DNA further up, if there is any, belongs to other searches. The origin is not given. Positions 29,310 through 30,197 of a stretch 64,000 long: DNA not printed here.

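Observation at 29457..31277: Guanylate kinase fused to a ~400-aa N-terminal region with predicted transmembrane helices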

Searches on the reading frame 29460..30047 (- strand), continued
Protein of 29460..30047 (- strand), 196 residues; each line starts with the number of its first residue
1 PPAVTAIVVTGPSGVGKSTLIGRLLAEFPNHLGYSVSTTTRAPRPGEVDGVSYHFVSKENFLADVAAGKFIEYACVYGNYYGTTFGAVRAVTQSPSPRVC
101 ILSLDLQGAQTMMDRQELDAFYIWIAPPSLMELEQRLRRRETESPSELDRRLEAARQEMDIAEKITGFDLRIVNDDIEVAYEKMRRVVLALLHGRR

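Call 52: find_homologous_proteins(query=window:29460-30047:-, max_evalue=1e-30)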
Query seq(196 aa) (196 aa): 2031 proteins with E <= 1e-30 among 8000 candidates; the best 120 are listed.
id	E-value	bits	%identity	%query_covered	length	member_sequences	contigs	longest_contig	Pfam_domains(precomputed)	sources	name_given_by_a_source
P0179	3.8e-50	188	51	94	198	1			PF00625.28,PF13238.13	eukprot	eukprot:GFKZ01015584.1.p1 GENE.GFKZ01015584.1~~GFKZ01015584.1.p1 ORF type:complete len:199 (+),score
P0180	1.1e-49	187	51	94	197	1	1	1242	PF00625.28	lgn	-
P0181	2.1e-49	186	51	93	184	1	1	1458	PF13401.13,PF00625.28,PF13238.13,PF13191.13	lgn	-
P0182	3.9e-49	185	51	94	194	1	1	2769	PF00625.28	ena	-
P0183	5.8e-49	184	51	94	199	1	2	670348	PF00625.28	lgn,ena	-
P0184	5.8e-49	184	51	94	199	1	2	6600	PF00625.28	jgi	-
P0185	6.1e-49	184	51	94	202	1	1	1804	PF00625.28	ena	-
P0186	6.1e-49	184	51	92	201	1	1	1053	PF00625.28,PF13238.13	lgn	-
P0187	7.8e-49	184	51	94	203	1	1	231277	PF00625.28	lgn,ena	-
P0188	1.2e-48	183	51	94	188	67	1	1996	PF00625.28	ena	-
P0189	1.2e-48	183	52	93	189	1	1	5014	PF13671.13,PF00625.28,PF13238.13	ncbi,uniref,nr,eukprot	ncbi:guanylate kinase/L-type calcium channel beta subunit [Syncephalis pseudoplumigaleata]|uniref:Gu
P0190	1.2e-48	183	49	96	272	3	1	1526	PF00625.28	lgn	-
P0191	5.0e-48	181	52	94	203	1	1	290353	PF00625.28,PF13191.13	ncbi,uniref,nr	ncbi:hypothetical protein BN946_scf184969.g8 [Trametes cinnabarina]|uniref:Guanylate kinase n=1 Tax=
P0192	1.7e-47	180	52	94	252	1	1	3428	PF00625.28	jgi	jgi:guanylate kinase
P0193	2.0e-47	179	50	93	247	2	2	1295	PF00625.28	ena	-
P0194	2.4e-47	179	51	94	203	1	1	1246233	PF00625.28,PF13191.13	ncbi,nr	ncbi:guanylate kinase [Trametes sanguinea]|nr:guanylate kinase [Trametes sanguinea]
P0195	3.2e-47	179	48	95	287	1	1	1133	PF00625.28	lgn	-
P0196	4.4e-47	178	51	93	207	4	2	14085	PF13671.13,PF00625.28,PF13238.13,PF13191.13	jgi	jgi:guanylate kinase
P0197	4.8e-47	178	48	93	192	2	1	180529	PF13671.13,PF00625.28,PF25199.2,PF13191.13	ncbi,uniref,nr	ncbi:putative guanylate kinase [Gigaspora rosea]|uniref:Guanylate kinase n=1 Tax=Gigaspora rosea Tax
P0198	5.3e-47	178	48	96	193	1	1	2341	PF00625.28,PF13238.13,PF13191.13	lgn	-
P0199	5.7e-47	178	47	100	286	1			PF13671.13,PF00625.28,PF13238.13,PF13191.13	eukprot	eukprot:Rmarinus@m.3176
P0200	1.7e-46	176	47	96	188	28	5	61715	PF00625.28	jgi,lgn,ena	jgi:guanylate kinase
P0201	1.9e-46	176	47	93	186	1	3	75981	PF00625.28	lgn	-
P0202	2.0e-46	176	49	94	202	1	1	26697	PF00625.28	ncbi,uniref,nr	ncbi:hypothetical protein PAXRUDRAFT_34144 [Paxillus rubicundulus Ve08.2h10]|uniref:Guanylate kinase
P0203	2.4e-46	176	47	93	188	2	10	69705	PF00625.28,PF13238.13,PF13191.13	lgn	-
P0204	2.5e-46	176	47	94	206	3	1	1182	PF00625.28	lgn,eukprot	eukprot:gene4387-4808_t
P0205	2.8e-46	176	47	97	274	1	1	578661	PF00625.28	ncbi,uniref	ncbi:uncharacterized protein VTP21DRAFT_5788 [Calcarisporiella thermophila]|uniref:uncharacterized p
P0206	3.0e-46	176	48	93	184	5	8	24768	PF01926.30,PF13401.13,PF00625.28,PF13238.13,PF13191.13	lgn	-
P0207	3.1e-46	176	49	92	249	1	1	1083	PF00625.28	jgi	-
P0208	4.9e-46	175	51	88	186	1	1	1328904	PF13671.13,PF13401.13,PF00625.28,PF13191.13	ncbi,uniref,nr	ncbi:guanylate kinase [Malassezia nana]|uniref:Guanylate kinase n=1 Tax=Malassezia nana TaxID=180528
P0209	5.0e-46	175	46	97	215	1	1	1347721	PF13671.13,PF13401.13,PF00625.28,PF13191.13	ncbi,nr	ncbi:hypothetical protein B566_EDAN002828 [Ephemera danica]|nr:hypothetical protein B566_EDAN002828 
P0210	6.2e-46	175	48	95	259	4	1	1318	PF00625.28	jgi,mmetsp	mmetsp:Transcript_41363/g.66296 ORF Transcript_41363/g.66296 Transcript_41363/m.66296 type:complete 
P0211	1.1e-45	174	49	94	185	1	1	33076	PF00625.28,PF13191.13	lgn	-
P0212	1.2e-45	174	48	93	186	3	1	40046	PF13671.13,PF00625.28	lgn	-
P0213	1.3e-45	174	49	94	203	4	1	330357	PF00625.28,PF13191.13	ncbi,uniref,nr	ncbi:hypothetical protein IEO21_01108 [Rhodonia placenta]|uniref:Guanylate kinase n=1 Tax=Rhodonia p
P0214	1.4e-45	173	51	93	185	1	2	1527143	PF13401.13,PF00625.28,PF13238.13,PF13191.13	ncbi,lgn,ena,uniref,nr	ncbi:AER309Wp [Eremothecium gossypii ATCC 10895]|uniref:Guanylate kinase n=1 Tax=Eremothecium gossyp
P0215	1.5e-45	173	47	94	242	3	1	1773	PF00625.28,PF13238.13,PF13191.13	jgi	jgi:guanylate kinase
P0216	2.1e-45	173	49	93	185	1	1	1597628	PF13401.13,PF00625.28,PF13238.13,PF13191.13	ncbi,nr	ncbi:AaceriAER309Wp [[Ashbya] aceris (nom. inval.)]|nr:AaceriAER309Wp [[Ashbya] aceris (nom. inval.)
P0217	2.2e-45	173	49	91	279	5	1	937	PF00625.28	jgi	-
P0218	3.1e-45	172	50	92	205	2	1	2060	PF00625.28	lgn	-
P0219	4.7e-45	172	50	90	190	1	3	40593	PF00625.28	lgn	-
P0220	5.1e-45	172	48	94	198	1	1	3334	PF00625.28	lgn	-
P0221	5.8e-45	171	49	93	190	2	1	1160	PF13401.13,PF00625.28,PF13191.13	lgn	-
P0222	7.3e-45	171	47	95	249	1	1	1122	PF00625.28,PF13191.13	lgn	-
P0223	1.1e-44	171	47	93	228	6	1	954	PF00625.28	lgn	-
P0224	1.3e-44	170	45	96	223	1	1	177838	PF00625.28,PF13191.13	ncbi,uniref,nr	ncbi:hypothetical protein FGG08_002067 [Glutinoglossum americanum]|uniref:Guanylate kinase n=1 Tax=G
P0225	1.8e-44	170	48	95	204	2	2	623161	PF00625.28,PF13191.13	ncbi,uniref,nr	ncbi:guanylate kinase [Marasmius tenuissimus]|uniref:guanylate kinase n=1 Tax=Marasmius tenuissimus 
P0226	2.8e-44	169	47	94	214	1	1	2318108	PF00625.28,PF13191.13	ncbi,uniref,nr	ncbi:guanylate kinase [Gloeophyllum trabeum ATCC 11539]|uniref:Guanylate kinase n=1 Tax=Gloeophyllum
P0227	2.9e-44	169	46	97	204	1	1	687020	PF13671.13,PF00625.28,PF13191.13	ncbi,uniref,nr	ncbi:hypothetical protein GYMLUDRAFT_225771 [Collybiopsis luxurians FD-317 M1]|uniref:Guanylate kina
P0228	3.4e-44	169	47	97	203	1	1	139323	PF00625.28,PF13191.13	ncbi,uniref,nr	ncbi:guanylate kinase [Obba rivulosa]|uniref:Guanylate kinase n=1 Tax=Obba rivulosa TaxID=1052685 Re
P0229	5.1e-44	168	47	96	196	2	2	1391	PF13671.13,PF00625.28,PF13238.13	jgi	-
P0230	6.2e-44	168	46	93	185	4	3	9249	PF00625.28,PF13191.13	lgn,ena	-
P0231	7.3e-44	168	47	93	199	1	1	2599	PF00625.28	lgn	-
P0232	7.8e-44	168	45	96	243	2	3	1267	PF00625.28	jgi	-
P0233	8.1e-44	168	47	93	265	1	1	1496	PF13671.13,PF03193.23,PF00625.28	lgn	-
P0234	1.0e-43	167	47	93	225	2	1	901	PF13671.13,PF00625.28,PF13191.13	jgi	-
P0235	1.0e-43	167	45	93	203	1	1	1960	PF00625.28,PF13191.13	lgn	-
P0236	1.0e-43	167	47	93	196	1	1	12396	PF00625.28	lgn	-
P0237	1.1e-43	167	45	97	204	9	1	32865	PF13671.13,PF00625.28,PF13191.13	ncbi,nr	ncbi:guanylate kinase/L-type calcium channel beta subunit [Lentinula lateritia]|nr:guanylate kinase/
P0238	1.2e-43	167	46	97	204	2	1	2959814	PF13671.13,PF00625.28,PF13191.13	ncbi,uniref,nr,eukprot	ncbi:guanylate kinase [Coprinopsis cinerea okayama7|uniref:Guanylate kinase n=1 Tax=Coprinopsis cine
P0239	1.3e-43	167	47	97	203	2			PF00625.28,PF13191.13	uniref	uniref:Guanylate kinase n=1 Tax=Ganoderma boninense TaxID=34458 RepID=A0A5K1JS84_9APHY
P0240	1.4e-43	167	48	93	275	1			PF01926.30,PF03193.23,PF00625.28,PF20720.4,PF13191.13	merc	-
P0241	1.5e-43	167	48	91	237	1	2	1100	PF03193.23,PF00625.28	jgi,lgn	-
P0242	1.5e-43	167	49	92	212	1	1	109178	PF13671.13,PF00625.28,PF13191.13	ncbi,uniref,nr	ncbi:hypothetical protein GALMADRAFT_81603 [Galerina marginata CBS 339.88]|uniref:Guanylate kinase n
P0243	1.7e-43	167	50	93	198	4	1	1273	PF13671.13,PF00625.28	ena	-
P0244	1.9e-43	166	48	93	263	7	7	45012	PF13671.13,PF13401.13,PF03193.23,PF00625.28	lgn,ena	-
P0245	2.0e-43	166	48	94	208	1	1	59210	PF13671.13,PF00625.28,PF13191.13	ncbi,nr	ncbi:hypothetical protein H0H93_013745 [Arthromyces matolae]|nr:hypothetical protein H0H93_013745 [A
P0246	2.1e-43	166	48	94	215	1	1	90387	PF00625.28,PF13191.13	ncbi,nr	ncbi:hypothetical protein AX16_010416 [Volvariella volvacea WC 439]|nr:hypothetical protein AX16_010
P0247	2.1e-43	166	46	97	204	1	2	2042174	PF13671.13,PF00625.28,PF13191.13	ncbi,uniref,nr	ncbi:guanylate kinase/L-type calcium channel beta subunit [Lentinula detonsa]|uniref:Guanylate kinas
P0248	2.6e-43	166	47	97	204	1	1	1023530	PF13671.13,PF00625.28,PF13191.13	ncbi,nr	ncbi:hypothetical protein PLICRDRAFT_114960 [Plicaturopsis crispa FD-325 SS-3]|nr:hypothetical prote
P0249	3.0e-43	166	46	97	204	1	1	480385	PF13671.13,PF00625.28,PF13191.13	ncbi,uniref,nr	ncbi:guanylate kinase/L-type calcium channel beta subunit [Lentinula guzmanii]|uniref:Guanylate kina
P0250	5.3e-43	165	46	93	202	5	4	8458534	PF13671.13,PF00625.28,PF13191.13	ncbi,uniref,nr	ncbi:guanylate kinase [Blastomyces dermatitidis ER-3]|uniref:Guanylate kinase n=2 Tax=Ajellomyces de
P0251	5.4e-43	165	46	94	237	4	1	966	PF01926.30,PF03193.23,PF00625.28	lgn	-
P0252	6.0e-43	165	47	96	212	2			PF13671.13,PF00625.28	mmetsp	mmetsp:Transcript_57791/g.153680 ORF Transcript_57791/g.153680 Transcript_57791/m.153680 type:comple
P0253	6.1e-43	165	46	94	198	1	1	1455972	PF13671.13,PF00625.28,PF13191.13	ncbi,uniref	ncbi:guanylate kinase [Stygiomarasmius scandens]|uniref:guanylate kinase n=1 Tax=Marasmiellus scande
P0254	6.5e-43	165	46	94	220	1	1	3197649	PF00625.28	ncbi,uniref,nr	ncbi:P-loop containing nucleoside triphosphate hydrolase protein [Papiliotrema laurentii]|uniref:gua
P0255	6.8e-43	165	48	94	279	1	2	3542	PF02197.23,PF00625.28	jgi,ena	jgi:guanylate kinase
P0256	8.1e-43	164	48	94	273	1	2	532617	PF00625.28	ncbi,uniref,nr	ncbi:unnamed protein product [Peronospora belbahrii]|uniref:guanylate kinase n=1 Tax=Peronospora bel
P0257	8.3e-43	164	47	94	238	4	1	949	PF01926.30,PF00625.28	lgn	-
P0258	8.4e-43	164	47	97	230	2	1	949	PF00005.34,PF13671.13,PF13401.13,PF00625.28,PF13238.13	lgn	-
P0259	1.0e-42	164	46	96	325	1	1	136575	PF13671.13,PF03193.23,PF00625.28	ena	-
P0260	1.0e-42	164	46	93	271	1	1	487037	PF00625.28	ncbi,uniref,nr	ncbi:unnamed protein product [Oncorhynchus mykiss]|uniref:Guanylate kinase n=1 Tax=Oncorhynchus myki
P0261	1.2e-42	164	48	92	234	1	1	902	PF13401.13,PF00625.28,PF13191.13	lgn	-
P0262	1.2e-42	164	45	96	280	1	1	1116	PF02197.23,PF13671.13,PF00625.28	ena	-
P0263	1.2e-42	164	47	97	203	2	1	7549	PF13671.13,PF00625.28,PF13191.13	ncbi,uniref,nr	ncbi:hypothetical protein NM688_g6632 [Phlebia brevispora]|uniref:Uncharacterized protein n=1 Tax=Ph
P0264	1.4e-42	164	47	93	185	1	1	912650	PF00625.28,PF13238.13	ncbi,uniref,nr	ncbi:HFL242Wp [Eremothecium sinecaudum]|uniref:Guanylate kinase n=1 Tax=Eremothecium sinecaudum TaxI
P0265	1.4e-42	164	47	94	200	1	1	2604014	PF13671.13,PF00625.28,PF13191.13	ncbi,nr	ncbi:guanylate kinase/L-type calcium channel beta subunit [Crassisporium funariophilum]|nr:guanylate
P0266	1.5e-42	164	46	94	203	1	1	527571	PF00625.28,PF13191.13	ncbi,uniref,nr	ncbi:guanylate kinase [Epithele typhae]|uniref:guanylate kinase n=1 Tax=Epithele typhae TaxID=378194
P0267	1.5e-42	163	44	96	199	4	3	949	PF00625.28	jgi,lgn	-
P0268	1.8e-42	163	45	93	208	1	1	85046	PF13671.13,PF00625.28,PF13191.13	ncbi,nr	ncbi:putative GUK1-guanylate kinase [Serendipita vermifera]|nr:putative GUK1-guanylate kinase [Seren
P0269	2.0e-42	163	45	93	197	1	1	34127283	PF00625.28,PF13238.13,PF13191.13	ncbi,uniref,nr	ncbi:guanylate kinase 1b isoform X2 [Betta splendens]|uniref:Guanylate kinase n=1 Tax=Betta splenden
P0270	2.0e-42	163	46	93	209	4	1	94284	PF13401.13,PF00625.28,PF13191.13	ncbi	ncbi:hypothetical protein JCM3766R1_001466 [Sporobolomyces carnicolor]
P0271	2.1e-42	163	45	95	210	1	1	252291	PF13671.13,PF13401.13,PF00625.28,PF13191.13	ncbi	ncbi:hypothetical protein JCM16303_002116 [Sporobolomyces ruberrimus]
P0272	2.2e-42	163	44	93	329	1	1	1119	PF00625.28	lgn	-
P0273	2.3e-42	163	46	93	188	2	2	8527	PF13671.13,PF13401.13,PF00625.28,PF13191.13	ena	-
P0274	2.8e-42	163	46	93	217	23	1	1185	PF03193.23,PF00625.28,PF13238.13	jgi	jgi:guanylate kinase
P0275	3.0e-42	163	46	97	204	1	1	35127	PF00625.28,PF13191.13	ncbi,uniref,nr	ncbi:guanylate kinase [Vararia minispora EC-137]|uniref:Guanylate kinase n=1 Tax=Vararia minispora E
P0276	3.2e-42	162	47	94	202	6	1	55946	PF00625.28,PF13191.13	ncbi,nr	ncbi:unnamed protein product [Peniophora sp. CBMAI 1063]|nr:unnamed protein product [Peniophora sp. 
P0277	3.8e-42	162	46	94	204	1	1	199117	PF00625.28,PF13191.13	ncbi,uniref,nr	ncbi:guanylate kinase [Pluteus cervinus]|uniref:Guanylate kinase n=1 Tax=Pluteus cervinus TaxID=1815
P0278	4.1e-42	162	46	94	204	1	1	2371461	PF00625.28,PF13191.13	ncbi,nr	ncbi:guanylate kinase/L-type calcium channel beta subunit [Mycena rebaudengoi]|nr:guanylate kinase/L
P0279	5.9e-42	162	44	86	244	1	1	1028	PF13671.13,PF00625.28,PF13238.13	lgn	-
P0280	6.2e-42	162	47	95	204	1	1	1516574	PF00625.28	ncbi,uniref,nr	ncbi:P-loop containing nucleoside triphosphate hydrolase protein [Leucosporidium creatinivorum]|unir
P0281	6.6e-42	161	46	94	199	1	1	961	PF00625.28,PF13191.13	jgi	-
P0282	6.8e-42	161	48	94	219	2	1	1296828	PF00625.28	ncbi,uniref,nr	ncbi:hypothetical protein TREMEDRAFT_62655 [Tremella mesenterica DSM 1558]|uniref:uncharacterized pr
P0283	7.0e-42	161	46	95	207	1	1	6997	PF07693.21,PF00625.28,PF13191.13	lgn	-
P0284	7.2e-42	161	49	93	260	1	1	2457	PF02197.23,PF00625.28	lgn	-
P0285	1.0e-41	161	45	95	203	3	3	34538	PF00625.28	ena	-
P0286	1.1e-41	161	47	95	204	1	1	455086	PF00625.28,PF13191.13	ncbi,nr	ncbi:guanylate kinase/L-type calcium channel beta subunit [Mycena sp. CBHHK59/15]|nr:guanylate kinas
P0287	1.2e-41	161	46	91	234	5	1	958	PF03193.23,PF00625.28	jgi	-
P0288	1.4e-41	160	46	94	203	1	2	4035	PF01926.30,PF13671.13,PF13401.13,PF00625.28,PF13191.13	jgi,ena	jgi:guanylate kinase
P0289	1.4e-41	160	45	95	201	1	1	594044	PF13671.13,PF00625.28,PF13191.13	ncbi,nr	ncbi:guanylate kinase/L-type calcium channel beta subunit [Mycena polygramma]|nr:guanylate kinase/L-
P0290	1.6e-41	160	45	97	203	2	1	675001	PF00625.28,PF13191.13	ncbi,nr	ncbi:guanylate kinase [Abortiporus biennis]|nr:guanylate kinase [Abortiporus biennis]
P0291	1.8e-41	160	47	96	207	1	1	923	PF00625.28,PF13238.13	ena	-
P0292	2.0e-41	160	44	96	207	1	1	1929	PF01926.30,PF00625.28,PF13191.13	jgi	-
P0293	2.5e-41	160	49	93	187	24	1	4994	PF00625.28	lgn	-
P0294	2.7e-41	159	45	97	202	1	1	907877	PF13671.13,PF00625.28,PF13191.13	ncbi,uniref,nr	ncbi:hypothetical protein D9611_006264 [Ephemerocybe angulata]|uniref:Guanylate kinase n=1 Tax=Ephem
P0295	2.7e-41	159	45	97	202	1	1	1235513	PF13671.13,PF00625.28,PF13191.13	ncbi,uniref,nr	ncbi:guanylate kinase [Ephemerocybe angulata]|uniref:Guanylate kinase n=1 Tax=Ephemerocybe angulata 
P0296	2.7e-41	159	45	95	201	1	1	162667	PF13671.13,PF00625.28,PF13191.13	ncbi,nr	ncbi:P-loop containing nucleoside triphosphate hydrolase protein [Mycena vitilis]|nr:P-loop containi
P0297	2.7e-41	159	47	97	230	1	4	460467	PF00625.28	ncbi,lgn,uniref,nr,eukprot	ncbi:hypothetical protein FNF27_07463 [Cafeteria roenbergensis]|uniref:guanylate kinase n=1 Tax=Cafe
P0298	3.3e-41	159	49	91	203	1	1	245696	PF13671.13,PF13401.13,PF00625.28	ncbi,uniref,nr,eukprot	ncbi:hypothetical protein CXG81DRAFT_9382 [Caulochytrium protostelioides]|uniref:Guanylate kinase n=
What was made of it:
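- Tried and rejected: A homologue search with the GK domain (call 52) listed only about 50%-identical cytosolic-type eukaryotic GKs and no second C. merolae entry.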
